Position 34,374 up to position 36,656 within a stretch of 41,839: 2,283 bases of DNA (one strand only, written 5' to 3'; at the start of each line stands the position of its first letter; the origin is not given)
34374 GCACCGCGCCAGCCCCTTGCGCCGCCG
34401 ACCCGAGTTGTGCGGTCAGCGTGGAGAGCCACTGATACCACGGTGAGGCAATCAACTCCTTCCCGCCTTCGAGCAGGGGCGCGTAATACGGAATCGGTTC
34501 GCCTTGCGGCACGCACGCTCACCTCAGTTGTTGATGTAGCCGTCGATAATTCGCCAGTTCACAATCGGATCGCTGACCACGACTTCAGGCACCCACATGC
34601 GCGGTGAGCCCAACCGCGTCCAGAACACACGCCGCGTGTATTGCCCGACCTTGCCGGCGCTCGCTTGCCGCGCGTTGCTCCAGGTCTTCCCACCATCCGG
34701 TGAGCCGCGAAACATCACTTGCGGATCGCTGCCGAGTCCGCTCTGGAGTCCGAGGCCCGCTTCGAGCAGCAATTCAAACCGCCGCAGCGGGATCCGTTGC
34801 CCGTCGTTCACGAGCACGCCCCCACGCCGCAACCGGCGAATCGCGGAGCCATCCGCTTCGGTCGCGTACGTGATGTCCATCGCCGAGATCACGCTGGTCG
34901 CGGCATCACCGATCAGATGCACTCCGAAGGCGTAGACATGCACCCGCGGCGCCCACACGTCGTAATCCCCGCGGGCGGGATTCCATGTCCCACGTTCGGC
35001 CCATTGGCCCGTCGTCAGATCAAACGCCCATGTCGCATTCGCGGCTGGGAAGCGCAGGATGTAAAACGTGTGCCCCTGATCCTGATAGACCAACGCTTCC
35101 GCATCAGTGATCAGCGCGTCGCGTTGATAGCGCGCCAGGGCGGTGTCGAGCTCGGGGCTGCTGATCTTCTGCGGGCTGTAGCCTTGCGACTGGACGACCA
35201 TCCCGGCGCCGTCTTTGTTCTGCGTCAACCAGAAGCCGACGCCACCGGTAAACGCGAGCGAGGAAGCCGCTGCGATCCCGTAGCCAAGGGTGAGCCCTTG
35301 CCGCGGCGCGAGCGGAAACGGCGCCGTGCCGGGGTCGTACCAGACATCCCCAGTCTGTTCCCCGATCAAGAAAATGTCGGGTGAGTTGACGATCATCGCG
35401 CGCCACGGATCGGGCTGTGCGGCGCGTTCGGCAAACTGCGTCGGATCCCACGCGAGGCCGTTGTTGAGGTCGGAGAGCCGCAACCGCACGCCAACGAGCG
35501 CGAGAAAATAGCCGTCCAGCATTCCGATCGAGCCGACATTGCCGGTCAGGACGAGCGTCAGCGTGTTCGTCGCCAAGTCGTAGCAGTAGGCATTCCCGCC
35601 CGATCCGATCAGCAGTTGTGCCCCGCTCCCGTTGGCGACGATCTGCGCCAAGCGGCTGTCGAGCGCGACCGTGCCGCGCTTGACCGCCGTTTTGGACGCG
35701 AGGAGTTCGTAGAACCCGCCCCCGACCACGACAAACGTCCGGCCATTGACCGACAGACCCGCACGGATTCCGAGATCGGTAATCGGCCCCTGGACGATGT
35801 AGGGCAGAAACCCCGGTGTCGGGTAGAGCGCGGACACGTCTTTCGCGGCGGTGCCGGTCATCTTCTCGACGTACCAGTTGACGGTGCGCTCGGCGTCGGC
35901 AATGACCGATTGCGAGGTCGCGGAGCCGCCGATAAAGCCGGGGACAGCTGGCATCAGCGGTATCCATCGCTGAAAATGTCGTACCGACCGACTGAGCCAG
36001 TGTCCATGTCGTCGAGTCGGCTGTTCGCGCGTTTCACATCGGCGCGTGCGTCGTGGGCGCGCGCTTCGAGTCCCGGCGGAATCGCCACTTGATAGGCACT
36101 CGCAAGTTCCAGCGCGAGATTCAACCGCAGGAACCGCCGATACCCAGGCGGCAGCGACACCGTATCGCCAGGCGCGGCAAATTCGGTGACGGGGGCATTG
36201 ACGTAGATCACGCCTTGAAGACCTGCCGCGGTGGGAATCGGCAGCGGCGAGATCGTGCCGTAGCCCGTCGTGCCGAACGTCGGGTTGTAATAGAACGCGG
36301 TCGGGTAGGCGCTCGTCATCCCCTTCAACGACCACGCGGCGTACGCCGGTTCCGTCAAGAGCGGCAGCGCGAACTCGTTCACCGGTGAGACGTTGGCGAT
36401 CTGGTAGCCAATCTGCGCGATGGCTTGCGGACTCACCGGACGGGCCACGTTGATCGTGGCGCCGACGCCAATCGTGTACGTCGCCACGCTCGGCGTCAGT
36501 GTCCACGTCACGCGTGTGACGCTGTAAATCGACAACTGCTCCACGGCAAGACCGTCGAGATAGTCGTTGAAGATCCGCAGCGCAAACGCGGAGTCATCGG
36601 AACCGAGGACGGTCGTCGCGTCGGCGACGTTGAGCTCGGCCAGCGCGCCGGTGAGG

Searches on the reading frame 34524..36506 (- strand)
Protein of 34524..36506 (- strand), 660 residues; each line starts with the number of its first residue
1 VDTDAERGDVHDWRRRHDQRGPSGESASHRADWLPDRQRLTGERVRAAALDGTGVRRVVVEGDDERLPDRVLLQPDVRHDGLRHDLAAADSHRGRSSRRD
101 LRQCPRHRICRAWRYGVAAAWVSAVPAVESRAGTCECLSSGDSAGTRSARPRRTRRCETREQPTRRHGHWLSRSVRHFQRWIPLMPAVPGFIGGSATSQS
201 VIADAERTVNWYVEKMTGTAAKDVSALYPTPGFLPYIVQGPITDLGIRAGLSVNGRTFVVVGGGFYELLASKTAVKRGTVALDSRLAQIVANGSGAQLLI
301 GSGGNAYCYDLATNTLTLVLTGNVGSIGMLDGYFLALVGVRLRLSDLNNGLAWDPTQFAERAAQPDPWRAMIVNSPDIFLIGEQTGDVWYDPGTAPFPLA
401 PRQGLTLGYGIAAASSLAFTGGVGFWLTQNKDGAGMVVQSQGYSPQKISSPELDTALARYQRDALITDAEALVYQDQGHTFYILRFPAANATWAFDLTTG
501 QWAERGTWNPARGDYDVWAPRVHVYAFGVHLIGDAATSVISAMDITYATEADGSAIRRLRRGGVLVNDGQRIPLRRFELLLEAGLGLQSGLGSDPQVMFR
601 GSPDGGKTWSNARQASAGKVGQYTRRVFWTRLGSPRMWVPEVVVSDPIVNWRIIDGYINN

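Call 18: search_protein_families(library=phrogs, proteins=[window:34524-36506:-], max_evalue=0.00001)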
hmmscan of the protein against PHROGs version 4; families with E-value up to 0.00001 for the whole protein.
window:34524-36506:- (660 aa): 2 families
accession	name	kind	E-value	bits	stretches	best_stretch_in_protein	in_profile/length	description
phrog_578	-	connector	1.3e-78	265.7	1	191-646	8-456/486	head closure Hc3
phrog_19101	-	unknown function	2.8e-10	40.2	1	594-649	525-580/595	-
